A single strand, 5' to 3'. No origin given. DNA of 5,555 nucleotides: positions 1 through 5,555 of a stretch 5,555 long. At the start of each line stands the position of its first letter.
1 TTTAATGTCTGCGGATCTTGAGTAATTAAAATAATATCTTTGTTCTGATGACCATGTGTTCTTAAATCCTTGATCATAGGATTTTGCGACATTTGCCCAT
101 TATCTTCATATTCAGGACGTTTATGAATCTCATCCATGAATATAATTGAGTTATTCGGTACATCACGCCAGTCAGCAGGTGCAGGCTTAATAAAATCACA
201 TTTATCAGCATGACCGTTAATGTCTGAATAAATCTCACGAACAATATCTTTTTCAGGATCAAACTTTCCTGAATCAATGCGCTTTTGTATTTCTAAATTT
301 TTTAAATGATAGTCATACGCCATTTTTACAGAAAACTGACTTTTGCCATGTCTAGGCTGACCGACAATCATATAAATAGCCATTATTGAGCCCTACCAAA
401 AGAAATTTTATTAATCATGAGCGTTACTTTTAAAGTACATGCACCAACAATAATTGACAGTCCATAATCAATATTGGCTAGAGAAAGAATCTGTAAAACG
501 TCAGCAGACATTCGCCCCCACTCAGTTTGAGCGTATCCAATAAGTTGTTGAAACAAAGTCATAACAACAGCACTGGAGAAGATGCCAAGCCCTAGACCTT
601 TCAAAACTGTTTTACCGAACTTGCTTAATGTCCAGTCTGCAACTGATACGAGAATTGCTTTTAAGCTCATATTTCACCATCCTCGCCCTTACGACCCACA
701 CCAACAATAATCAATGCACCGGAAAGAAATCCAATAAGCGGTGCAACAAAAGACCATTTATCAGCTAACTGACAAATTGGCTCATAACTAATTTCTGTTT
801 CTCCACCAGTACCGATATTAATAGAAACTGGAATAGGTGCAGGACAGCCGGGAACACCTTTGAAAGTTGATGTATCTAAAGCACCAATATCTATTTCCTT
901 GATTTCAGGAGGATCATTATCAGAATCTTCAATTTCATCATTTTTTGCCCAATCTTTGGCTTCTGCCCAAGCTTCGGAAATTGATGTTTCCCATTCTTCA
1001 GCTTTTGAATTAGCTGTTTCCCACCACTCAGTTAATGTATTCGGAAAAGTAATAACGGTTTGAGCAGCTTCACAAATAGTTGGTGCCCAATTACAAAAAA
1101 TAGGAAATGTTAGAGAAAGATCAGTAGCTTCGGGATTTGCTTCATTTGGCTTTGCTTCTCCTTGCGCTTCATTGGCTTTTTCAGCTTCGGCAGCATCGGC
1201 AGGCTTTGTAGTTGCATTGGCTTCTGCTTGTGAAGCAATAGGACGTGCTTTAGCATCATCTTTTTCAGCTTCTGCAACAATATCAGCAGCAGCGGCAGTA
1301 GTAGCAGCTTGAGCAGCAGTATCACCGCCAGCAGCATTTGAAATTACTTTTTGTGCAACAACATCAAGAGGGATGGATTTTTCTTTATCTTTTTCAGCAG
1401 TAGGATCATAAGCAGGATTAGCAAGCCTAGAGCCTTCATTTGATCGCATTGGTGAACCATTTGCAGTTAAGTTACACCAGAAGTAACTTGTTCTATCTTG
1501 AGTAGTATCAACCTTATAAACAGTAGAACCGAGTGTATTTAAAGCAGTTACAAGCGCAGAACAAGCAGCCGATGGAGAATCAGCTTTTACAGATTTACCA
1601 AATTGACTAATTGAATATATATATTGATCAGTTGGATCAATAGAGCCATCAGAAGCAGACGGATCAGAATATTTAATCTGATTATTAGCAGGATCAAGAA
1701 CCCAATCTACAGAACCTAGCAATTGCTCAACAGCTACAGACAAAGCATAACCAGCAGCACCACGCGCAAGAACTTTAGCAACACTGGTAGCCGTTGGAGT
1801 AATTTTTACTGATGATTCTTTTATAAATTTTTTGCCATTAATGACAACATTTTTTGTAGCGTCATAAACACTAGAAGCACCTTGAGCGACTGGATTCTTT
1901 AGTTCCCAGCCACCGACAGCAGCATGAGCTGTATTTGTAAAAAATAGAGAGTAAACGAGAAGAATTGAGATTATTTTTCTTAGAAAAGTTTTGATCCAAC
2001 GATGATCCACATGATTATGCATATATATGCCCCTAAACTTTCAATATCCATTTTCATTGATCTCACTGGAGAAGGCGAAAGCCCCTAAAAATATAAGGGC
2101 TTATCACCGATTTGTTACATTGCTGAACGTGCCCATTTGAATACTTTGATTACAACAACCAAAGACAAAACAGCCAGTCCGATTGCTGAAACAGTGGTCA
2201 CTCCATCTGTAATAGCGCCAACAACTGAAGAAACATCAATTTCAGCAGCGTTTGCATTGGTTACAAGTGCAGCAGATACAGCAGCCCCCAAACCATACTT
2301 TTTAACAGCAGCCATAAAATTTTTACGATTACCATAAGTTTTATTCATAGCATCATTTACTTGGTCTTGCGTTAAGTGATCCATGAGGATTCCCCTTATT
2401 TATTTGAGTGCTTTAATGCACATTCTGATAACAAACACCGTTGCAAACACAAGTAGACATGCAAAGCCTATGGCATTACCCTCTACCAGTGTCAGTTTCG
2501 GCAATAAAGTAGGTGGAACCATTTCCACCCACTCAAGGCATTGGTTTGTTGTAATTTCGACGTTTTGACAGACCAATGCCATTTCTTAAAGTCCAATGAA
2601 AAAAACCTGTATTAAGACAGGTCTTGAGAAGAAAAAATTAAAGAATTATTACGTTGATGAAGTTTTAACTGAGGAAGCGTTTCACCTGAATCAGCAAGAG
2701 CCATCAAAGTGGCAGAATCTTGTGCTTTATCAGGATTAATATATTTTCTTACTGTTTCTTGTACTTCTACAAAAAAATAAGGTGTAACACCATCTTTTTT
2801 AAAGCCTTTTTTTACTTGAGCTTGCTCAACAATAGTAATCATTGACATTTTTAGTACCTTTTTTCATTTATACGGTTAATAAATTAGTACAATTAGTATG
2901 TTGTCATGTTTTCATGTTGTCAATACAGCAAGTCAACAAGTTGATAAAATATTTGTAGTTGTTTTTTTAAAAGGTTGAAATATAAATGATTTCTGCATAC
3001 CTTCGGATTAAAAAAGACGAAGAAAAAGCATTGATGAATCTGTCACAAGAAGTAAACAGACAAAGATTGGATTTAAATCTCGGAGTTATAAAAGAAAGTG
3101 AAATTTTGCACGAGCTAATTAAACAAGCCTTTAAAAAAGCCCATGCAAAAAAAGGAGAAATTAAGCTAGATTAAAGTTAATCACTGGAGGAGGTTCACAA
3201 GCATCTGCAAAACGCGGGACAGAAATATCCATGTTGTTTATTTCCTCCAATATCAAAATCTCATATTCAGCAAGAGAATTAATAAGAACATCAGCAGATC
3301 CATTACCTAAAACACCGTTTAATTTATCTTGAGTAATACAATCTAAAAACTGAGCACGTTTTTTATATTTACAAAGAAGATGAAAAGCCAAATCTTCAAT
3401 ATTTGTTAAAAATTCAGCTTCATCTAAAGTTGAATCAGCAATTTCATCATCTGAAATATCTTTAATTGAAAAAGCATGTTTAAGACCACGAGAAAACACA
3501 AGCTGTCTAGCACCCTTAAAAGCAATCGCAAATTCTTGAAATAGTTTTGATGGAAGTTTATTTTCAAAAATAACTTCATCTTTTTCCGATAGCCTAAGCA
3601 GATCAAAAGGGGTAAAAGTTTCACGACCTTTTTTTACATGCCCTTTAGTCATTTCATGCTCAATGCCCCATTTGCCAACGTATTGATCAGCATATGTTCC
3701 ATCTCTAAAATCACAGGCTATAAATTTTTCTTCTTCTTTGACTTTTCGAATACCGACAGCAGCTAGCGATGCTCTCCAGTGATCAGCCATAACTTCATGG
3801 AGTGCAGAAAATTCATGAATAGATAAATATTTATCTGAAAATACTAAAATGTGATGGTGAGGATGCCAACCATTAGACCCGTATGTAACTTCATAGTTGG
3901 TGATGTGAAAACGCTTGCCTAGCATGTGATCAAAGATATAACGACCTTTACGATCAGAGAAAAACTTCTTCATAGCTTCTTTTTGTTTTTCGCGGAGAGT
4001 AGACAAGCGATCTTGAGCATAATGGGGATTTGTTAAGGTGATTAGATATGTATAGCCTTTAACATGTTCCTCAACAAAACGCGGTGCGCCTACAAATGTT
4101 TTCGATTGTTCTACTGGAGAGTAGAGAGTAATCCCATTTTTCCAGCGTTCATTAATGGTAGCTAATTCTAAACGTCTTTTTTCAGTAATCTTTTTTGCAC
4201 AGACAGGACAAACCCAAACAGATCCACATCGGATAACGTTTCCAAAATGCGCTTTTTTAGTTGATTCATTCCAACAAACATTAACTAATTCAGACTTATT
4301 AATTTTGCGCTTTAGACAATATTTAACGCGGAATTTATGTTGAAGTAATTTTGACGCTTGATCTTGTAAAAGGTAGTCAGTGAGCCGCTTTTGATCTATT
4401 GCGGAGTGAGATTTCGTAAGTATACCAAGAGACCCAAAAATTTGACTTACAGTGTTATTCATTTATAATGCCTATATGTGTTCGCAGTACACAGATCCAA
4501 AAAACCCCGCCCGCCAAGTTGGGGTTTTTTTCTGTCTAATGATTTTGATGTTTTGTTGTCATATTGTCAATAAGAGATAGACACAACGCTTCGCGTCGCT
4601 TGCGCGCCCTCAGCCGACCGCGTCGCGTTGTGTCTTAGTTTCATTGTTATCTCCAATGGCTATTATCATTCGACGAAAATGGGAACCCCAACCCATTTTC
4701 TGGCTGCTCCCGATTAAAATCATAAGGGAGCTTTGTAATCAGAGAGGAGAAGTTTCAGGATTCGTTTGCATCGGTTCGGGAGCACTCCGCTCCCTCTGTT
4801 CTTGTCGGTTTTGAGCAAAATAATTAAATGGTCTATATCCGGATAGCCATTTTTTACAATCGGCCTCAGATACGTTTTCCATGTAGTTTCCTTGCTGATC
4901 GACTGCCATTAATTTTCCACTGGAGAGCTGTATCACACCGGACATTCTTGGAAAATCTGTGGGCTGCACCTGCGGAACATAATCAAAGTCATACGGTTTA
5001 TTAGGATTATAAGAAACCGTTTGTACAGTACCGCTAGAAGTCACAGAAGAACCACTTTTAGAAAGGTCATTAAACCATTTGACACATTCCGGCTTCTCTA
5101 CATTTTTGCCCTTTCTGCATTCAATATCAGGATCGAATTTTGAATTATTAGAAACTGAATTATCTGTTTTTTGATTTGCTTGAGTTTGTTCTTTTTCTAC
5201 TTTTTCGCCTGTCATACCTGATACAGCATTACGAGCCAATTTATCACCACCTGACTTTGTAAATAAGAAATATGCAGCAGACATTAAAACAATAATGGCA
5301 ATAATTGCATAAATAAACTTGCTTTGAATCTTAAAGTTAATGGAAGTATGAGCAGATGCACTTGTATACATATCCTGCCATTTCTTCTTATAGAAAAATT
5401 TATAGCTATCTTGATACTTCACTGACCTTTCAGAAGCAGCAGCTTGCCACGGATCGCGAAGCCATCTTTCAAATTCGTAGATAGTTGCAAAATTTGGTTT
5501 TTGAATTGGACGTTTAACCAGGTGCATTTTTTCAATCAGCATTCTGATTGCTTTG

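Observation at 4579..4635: GC-rich 57-nt perfect-stem hairpin in the intergenic region: candidate packaging (morphogenetic) signal or origin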

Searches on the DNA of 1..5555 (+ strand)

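Call 8: search_dna_similar(query=window:1-5555:+, collection=phages, mode=distant, max_rows=25)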
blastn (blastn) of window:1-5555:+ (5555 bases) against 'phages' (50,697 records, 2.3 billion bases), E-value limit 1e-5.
No match.
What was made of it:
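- Tried and rejected: Whole-window BLAST against phage records found no match (call 8).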

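Call 51: search_dna_similar(query=window:4570-4670:-, collection=plasmids, mode=distant, max_evalue=10, max_rows=40)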
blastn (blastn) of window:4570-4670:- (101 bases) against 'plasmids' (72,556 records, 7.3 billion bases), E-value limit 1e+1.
Records with a match: 4; places in all: 4; records where one place covers at least 80% of the query: 0.
Best place of each record, by identity: 95-99% 1; 90-95% 2; 80-90% 1.
By first word of the organism name: Acinetobacter 3; Burkholderia 1.
By predicted mobility (MOB-suite, as given by PLSDB): non-mobilizable 3; conjugative 1.
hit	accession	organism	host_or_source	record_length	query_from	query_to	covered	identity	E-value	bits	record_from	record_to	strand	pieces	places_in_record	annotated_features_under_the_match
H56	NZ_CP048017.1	Acinetobacter towneri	pig,single cell,feces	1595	44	77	34%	91.2%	2e-3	49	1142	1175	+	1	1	none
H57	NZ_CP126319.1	Burkholderia anthina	Sorghum bicolor,Sandy loam,rhizosphere ...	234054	33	60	28%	92.9%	8e-1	39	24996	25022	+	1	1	hypothetical protein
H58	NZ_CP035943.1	Acinetobacter cumulans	Pure Culture,Sewage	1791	50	77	28%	89.3%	3e+0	38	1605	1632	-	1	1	protein rep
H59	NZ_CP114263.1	Acinetobacter sp. TR11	pufferfish,culture,the gut of pufferfish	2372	53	75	23%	95.7%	3e+0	38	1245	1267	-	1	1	protein rep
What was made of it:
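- BLAST of the plasmid collection returned it only in three small Acinetobacter plasmids, apart from one chance-level hit in a large Burkholderia plasmid (call 51).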

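Call 52: get_annotated_region(hit=H56, flank=2000)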
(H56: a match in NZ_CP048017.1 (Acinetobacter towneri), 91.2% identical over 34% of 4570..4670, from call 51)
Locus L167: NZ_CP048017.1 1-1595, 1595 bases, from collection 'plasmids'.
description: Acinetobacter towneri strain 205 plasmid pAT205-2
organism: Acinetobacter towneri (NCBI taxid 202956)
taxonomy: Bacteria; Pseudomonadota; Gammaproteobacteria; Moraxellales; Moraxellaceae; Acinetobacter; Acinetobacter towneri
host: -; source: pig,single cell,feces; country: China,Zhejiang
typing (MOB-suite, as given by PLSDB): non-mobilizable
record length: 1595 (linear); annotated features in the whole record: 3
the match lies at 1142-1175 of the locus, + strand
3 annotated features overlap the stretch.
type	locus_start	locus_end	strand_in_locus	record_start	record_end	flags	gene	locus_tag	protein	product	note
CDS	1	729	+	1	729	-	-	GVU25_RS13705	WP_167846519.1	replication endonuclease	-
CDS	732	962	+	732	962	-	-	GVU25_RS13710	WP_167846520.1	hypothetical protein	-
CDS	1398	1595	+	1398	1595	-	-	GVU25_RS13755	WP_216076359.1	hypothetical protein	-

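Call 53: get_annotated_region(hit=H58, flank=2000)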
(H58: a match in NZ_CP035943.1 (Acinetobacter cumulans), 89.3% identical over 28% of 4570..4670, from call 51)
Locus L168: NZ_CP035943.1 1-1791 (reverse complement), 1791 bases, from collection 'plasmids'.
description: Acinetobacter cumulans strain WCHAc060092 plasmid p8_060092, complete sequence
organism: Acinetobacter cumulans (NCBI taxid 2136182)
taxonomy: Bacteria; Pseudomonadota; Gammaproteobacteria; Moraxellales; Moraxellaceae; Acinetobacter; Acinetobacter cumulans
host: -; source: Pure Culture,Sewage; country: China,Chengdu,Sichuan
typing (MOB-suite, as given by PLSDB): non-mobilizable
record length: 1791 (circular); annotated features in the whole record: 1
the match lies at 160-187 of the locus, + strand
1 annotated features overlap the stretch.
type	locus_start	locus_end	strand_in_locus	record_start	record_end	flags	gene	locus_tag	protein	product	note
CDS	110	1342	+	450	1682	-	-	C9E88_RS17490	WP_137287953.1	protein rep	GO:0006260 - DNA replication [Evidence IEA]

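Call 54: get_annotated_region(hit=H59, flank=2500)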
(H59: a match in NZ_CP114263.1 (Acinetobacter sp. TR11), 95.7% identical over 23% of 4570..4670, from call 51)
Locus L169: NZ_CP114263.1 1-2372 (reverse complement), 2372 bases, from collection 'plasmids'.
description: Acinetobacter sp. TR11 plasmid pTR11_7
organism: Acinetobacter sp. TR11 (NCBI taxid 3003393)
taxonomy: Bacteria; Pseudomonadota; Gammaproteobacteria; Moraxellales; Moraxellaceae; Acinetobacter; Acinetobacter sp. TR11
host: -; source: pufferfish,culture,the gut of pufferfish; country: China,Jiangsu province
typing (MOB-suite, as given by PLSDB): non-mobilizable
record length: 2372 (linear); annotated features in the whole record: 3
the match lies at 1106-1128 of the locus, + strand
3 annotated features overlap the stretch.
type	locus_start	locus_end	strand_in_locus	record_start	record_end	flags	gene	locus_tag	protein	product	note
CDS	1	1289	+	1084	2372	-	-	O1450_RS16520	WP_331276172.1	protein rep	GO:0006260 - DNA replication [Evidence IEA]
CDS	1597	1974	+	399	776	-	-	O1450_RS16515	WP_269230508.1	hypothetical protein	-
CDS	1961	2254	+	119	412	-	-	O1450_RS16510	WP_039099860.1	hypothetical protein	-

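Call 62: search_dna_similar(query=L168:135-215:+, collection=plasmids, mode=distant, max_evalue=1, max_rows=40)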
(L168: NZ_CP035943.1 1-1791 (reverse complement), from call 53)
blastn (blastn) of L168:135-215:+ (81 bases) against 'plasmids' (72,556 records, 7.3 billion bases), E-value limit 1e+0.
Records with a match: 5; places in all: 5; records where one place covers at least 80% of the query: 1.
Best place of each record, by identity: >=99% 1; 95-99% 1; 90-95% 1; 80-90% 2.
By first word of the organism name: Acinetobacter 2; Streptomyces 1; Natrinema 1; Rhizobium 1.
By predicted mobility (MOB-suite, as given by PLSDB): non-mobilizable 5.
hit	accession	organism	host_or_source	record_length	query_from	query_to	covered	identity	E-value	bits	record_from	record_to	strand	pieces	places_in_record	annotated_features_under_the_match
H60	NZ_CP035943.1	Acinetobacter cumulans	Pure Culture,Sewage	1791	1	81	100%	100.0%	2e-33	147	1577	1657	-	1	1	protein rep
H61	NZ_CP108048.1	Streptomyces sp. NBC_00289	-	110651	24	63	49%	88.1%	1e-4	52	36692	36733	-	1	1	recombinase family protein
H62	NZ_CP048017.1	Acinetobacter towneri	pig,single cell,feces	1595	24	61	47%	87.5%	1e-3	48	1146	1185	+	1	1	none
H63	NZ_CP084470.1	Natrinema salinisoli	cell culture,saline soil sediment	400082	20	45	32%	92.3%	6e-1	39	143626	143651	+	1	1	GMC family oxidoreductase N-terminal domain-containing protein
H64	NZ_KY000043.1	Rhizobium rhizogenes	-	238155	15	38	30%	95.8%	6e-1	40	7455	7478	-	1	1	site-specific integrase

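Call 63: search_dna_similar(query=L015:1630-1720:+, collection=plasmids, mode=distant, max_evalue=1, max_rows=40)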
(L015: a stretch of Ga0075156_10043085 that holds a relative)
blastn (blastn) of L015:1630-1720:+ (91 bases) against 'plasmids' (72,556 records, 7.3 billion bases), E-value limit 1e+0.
Records with a match: 15; places in all: 15; records where one place covers at least 80% of the query: 0.
Best place of each record, by identity: 95-99% 3; 90-95% 4; 80-90% 8.
By first word of the organism name: Pantoea 5; Cupriavidus 3; Oscillatoria 2; Methylobacterium 1; Chelatococcus 1; Ensifer 1; Tateyamaria 1; Variovorax 1.
By predicted mobility (MOB-suite, as given by PLSDB): non-mobilizable 11; mobilizable 3; conjugative 1.
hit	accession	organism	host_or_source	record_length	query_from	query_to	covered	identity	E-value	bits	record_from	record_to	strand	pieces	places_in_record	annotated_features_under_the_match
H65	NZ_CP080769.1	Cupriavidus pinatubonensis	genomic assembly,soil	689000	15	62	53%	81.3%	6e-2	44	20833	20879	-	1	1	amidohydrolase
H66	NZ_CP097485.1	Methylobacterium tardum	single cell,freshwater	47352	19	61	47%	81.4%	7e-1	39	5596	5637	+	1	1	LuxR C-terminal-related transcriptional regulator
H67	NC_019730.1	Oscillatoria nigro-viridis PCC 7112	-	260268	8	46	43%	87.2%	2e-1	42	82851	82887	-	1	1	IS66 family transposase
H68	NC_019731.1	Oscillatoria nigro-viridis PCC 7112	-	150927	8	46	43%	87.2%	2e-1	42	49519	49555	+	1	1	IS66 family transposase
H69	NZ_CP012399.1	Chelatococcus sp. CO-6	whole organism,Shengli Oilfield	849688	38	72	38%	88.6%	7e-1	39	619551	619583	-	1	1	TonB-dependent siderophore receptor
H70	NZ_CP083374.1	Ensifer canadensis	Melilotus albus,Cell Culture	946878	25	57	36%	88.2%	2e-1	41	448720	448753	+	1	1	ABC transporter ATP-binding protein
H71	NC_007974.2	Cupriavidus metallidurans CH34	-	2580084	3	36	37%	85.3%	7e-1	40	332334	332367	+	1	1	none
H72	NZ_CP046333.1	Cupriavidus metallidurans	sedimentation pond in a zinc factory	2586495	3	36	37%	85.3%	7e-1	40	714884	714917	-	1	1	none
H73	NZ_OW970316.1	Pantoea agglomerans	Olive knot caused by Pseudomonas ...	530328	4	32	32%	93.1%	2e-2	45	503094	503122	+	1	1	none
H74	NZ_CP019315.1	Tateyamaria omphalii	Single cell,seawater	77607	37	62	29%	92.3%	7e-1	39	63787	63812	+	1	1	SDR family NAD(P)-dependent oxidoreductase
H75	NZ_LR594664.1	Variovorax sp. RA8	Riverbed sediment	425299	38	63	29%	92.3%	7e-1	39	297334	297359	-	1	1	DUF488 domain-containing protein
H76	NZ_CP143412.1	Pantoea agglomerans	-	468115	7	32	29%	92.3%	7e-1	39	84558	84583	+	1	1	none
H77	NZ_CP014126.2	Pantoea vagans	Homo sapiens,wound swab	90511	48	71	26%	95.8%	7e-1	40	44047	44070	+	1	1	TraE/TraK family type IV conjugative transfer system protein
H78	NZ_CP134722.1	Pantoea agglomerans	Allium cepa,cell culture,bulb ...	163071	48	71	26%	95.8%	7e-1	40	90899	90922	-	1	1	TraE/TraK family type IV conjugative transfer system protein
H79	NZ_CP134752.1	Pantoea agglomerans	cell culture,bulb ...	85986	48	71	26%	95.8%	7e-1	40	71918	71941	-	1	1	TraE/TraK family type IV conjugative transfer system protein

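Call 66: search_rna_families(source=window, threshold=evalue, max_evalue=1)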
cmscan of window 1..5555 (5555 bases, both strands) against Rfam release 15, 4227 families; matches with E-value up to 1: 3.
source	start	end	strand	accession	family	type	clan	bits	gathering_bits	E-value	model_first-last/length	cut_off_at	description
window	4468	4557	+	RF01770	rimP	Cis-reg; leader;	-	24.6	47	0.98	1-102/102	no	Gammaprotebacteria rimP leader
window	771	868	+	RF02853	Ysr201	Gene; sRNA;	-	21.1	62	0.82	1-70/70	no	Yersinia sRNA 201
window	1227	1289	-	RF01281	snoR35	Gene; snRNA; snoRNA; CD-box;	CL00053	20.8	40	0.52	16-81/81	no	Small nucleolar RNA snoR35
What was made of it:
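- No Rfam family matches (call 66).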

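Call 100: search_dna_similar(query=window:4570-4670:-, collection=phages, mode=distant, max_evalue=10, max_rows=20)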
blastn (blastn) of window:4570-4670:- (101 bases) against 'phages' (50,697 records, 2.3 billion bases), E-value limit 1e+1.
Records with a match: 2; places in all: 2; records where one place covers at least 80% of the query: 0.
Best place of each record, by identity: 95-99% 2.
By first word of the organism name: Pseudoxanthomonas 1; Serratia 1.
By host as written in the record: Pseudoxanthomonas kaohsiungensis 1; Serratia marcescens LVF3 1.
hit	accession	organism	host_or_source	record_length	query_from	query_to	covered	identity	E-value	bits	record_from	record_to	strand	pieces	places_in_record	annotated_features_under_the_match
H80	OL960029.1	Pseudoxanthomonas phage PW916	Pseudoxanthomonas kaohsiungensis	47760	39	60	22%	95.5%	3e+0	37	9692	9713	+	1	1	DNA polymerase I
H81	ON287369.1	Serratia phage vB_SmaM-ChuuTotoro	Serratia marcescens LVF3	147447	15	36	22%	95.5%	3e+0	37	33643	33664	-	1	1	hypothetical protein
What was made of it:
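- Tried and rejected: BLAST of the hairpin and of two plasmid copies against plasmids and phages added three small Acinetobacter plasmids and otherwise only chance hits (calls 51, 62, 63, 100).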

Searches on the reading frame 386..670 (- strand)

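Call 12: search_protein_families(library=pfam, proteins=[window:386-670:-], max_evalue=0.01)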
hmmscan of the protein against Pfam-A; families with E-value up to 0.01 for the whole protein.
window:386-670:- (95 aa): 1 family
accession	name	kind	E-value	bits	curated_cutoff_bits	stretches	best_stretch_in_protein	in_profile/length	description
PF10734.14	DUF2523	-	5.2e-15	56.2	22.1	1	7-85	1-79/80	Protein of unknown function (DUF2523)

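Call 13: search_protein_families(library=phrogs, proteins=[window:386-670:-], max_evalue=0.01)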
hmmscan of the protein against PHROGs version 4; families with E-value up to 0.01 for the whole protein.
window:386-670:- (95 aa): 2 families
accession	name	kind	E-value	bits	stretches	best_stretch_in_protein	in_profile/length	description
phrog_1242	-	head and packaging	1.1e-21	77.8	1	5-94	4-93/97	minor head protein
phrog_974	-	head and packaging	0.0036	19.1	1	33-83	48-98/107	minor head protein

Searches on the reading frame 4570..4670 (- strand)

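Call 60: search_protein_families(library=pfam, proteins=[L167:1-729:+, L167:732-962:+, L167:1398-1595:+, L168:110-1342:+, L169:3-1289:+], max_evalue=0.01)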
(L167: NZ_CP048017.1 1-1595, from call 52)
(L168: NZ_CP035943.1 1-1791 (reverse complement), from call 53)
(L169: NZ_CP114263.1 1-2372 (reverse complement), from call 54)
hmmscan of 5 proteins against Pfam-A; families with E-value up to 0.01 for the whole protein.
L167:1-729:+ (242 aa): 3 families
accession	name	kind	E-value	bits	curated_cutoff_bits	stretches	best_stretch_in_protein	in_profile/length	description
PF23343.2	REP_ORF2-G2P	-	2.4e-34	118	27.8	1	14-110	2-98/99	Replication-associated protein ORF2/G2P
PF05840.19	Phage_GPA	-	0.00046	19.8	31.4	0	26-73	211-262/321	Bacteriophage replication gene A protein (GPA)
PF11726.14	YagK_YfjJ_C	-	0.0065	16.9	25.8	0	36-73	45-82/170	YagK/YfjJ C-terminal domain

L167:732-962:+ (76 aa): 0 families

L167:1398-1595:+ (66 aa): 0 families

L168:110-1342:+ (410 aa): 2 families
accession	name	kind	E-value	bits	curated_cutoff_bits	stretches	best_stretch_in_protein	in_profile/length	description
PF01446.23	Rep_1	-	4.9e-14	52.8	33.2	1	116-357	9-231/253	Replication protein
PF23343.2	REP_ORF2-G2P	-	3.2e-06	27.8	27.8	1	154-275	3-93/99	Replication-associated protein ORF2/G2P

L169:3-1289:+ (428 aa): 2 families
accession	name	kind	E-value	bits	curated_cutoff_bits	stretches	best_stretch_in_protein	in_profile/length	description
PF01446.23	Rep_1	-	2.2e-19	70.3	33.2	1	86-303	3-225/253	Replication protein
PF23343.2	REP_ORF2-G2P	-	0.0089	16.7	27.8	0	131-253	2-96/99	Replication-associated protein ORF2/G2P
